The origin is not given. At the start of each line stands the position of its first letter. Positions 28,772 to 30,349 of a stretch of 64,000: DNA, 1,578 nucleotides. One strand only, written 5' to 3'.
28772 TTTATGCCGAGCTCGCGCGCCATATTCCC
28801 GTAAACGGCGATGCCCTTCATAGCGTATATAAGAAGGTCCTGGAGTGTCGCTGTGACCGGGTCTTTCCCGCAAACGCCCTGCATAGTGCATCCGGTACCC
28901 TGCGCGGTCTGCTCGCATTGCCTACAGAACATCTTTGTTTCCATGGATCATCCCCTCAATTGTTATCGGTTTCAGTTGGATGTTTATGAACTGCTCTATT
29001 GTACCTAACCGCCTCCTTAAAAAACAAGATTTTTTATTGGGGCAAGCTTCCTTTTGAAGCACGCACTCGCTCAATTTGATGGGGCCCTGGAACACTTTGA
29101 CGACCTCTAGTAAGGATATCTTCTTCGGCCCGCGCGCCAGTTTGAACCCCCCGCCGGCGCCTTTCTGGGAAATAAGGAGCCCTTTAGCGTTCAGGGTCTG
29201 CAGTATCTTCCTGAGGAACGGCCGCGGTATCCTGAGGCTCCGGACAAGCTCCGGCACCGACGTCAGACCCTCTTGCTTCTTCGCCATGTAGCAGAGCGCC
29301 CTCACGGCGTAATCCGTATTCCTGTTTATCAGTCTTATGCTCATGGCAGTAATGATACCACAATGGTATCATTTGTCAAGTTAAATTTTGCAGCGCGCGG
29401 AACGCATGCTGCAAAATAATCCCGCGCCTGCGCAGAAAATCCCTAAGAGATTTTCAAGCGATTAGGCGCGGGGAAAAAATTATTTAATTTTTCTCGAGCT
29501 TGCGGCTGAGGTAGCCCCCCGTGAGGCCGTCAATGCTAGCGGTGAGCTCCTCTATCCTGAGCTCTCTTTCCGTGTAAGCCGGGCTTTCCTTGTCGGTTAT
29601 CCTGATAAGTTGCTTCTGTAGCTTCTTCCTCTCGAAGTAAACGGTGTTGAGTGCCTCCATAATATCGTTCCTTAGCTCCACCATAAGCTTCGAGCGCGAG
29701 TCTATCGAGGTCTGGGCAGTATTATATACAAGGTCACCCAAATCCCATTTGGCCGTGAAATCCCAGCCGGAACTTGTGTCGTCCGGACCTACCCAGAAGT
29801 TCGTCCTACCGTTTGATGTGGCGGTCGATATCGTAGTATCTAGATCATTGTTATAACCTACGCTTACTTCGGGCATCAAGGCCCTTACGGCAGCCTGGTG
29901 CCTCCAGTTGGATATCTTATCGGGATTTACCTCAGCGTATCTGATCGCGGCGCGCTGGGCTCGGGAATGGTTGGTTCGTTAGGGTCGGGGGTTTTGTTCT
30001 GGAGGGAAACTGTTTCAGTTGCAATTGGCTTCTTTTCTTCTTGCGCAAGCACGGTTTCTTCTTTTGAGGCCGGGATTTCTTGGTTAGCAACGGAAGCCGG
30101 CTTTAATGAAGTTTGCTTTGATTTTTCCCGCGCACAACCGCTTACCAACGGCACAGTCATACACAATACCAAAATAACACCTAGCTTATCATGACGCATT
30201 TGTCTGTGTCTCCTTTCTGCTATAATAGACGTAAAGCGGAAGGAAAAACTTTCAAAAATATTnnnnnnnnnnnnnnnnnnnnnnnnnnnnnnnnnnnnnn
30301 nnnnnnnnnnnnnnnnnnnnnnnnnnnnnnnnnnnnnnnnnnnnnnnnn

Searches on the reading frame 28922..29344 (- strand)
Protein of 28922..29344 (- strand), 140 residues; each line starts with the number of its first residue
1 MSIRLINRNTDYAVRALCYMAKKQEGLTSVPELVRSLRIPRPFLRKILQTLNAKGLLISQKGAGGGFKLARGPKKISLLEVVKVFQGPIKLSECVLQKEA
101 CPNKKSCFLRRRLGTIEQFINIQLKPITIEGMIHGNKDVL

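Call 66: find_related_loci(query=window:28922-29344:-, collection=metagenome_contigs, flank=10000)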
Query window:28922-29344:- (140 aa) in metagenome_contigs; peptide patterns used: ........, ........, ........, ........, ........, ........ (x = any residue, [..] = any of these).
275 stretches matched a pattern; 7 encode a relative of the query (tblastn E <= 1e-3); 7 distinct loci.
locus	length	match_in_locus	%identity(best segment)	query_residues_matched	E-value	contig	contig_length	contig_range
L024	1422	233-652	99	1-140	5e-97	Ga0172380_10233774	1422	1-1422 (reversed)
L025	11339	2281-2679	53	1-133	3e-45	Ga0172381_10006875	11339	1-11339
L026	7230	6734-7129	37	4-129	5e-21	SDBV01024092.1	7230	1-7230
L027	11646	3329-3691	39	4-118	2e-20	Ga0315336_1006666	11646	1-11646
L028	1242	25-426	31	5-135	3e-17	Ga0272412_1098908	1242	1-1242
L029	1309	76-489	28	5-135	1e-14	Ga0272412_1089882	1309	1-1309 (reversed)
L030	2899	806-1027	36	13-86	1e-11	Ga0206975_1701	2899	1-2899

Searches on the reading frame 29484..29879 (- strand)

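Call 3: search_protein_families(library=pfam, proteins=[window:29484-29879:-], max_evalue=1)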
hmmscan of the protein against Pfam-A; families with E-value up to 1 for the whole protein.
window:29484-29879:- (131 aa): 1 family
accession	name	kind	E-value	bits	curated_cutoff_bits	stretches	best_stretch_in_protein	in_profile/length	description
PF20332.3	DUF6627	-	0.068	13.7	27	1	52-121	31-97/125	Family of unknown function (DUF6627)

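Call 4: search_protein_families(library=ncbifam, proteins=[window:29484-29879:-], max_evalue=1)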
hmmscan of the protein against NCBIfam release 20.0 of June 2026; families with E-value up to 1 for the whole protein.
window:29484-29879:- (131 aa): 0 families

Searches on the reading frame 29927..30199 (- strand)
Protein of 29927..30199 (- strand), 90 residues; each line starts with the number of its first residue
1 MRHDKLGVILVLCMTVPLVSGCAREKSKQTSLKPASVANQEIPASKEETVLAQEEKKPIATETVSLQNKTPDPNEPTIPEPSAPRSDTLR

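Call 3: search_protein_families(library=pfam, proteins=[window:29927-30199:-], max_evalue=1)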
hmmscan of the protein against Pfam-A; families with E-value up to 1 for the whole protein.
window:29927-30199:- (90 aa): 0 families

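Call 4: search_protein_families(library=ncbifam, proteins=[window:29927-30199:-], max_evalue=1)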
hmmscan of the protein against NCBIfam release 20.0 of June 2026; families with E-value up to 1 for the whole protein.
window:29927-30199:- (90 aa): 2 families
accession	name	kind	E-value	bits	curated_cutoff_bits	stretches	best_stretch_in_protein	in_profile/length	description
TIGR01781.1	Trep_dent_lipo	paralog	0.0016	17.5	294.45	1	1-62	1-57/412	clustered-type lipoprotein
NF041057.1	Rcas_1661_fam_Se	equivalog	0.13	11.8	190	1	13-83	3-72/247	Rcas_1661 family thioredoxin-like (seleno)lipoprotein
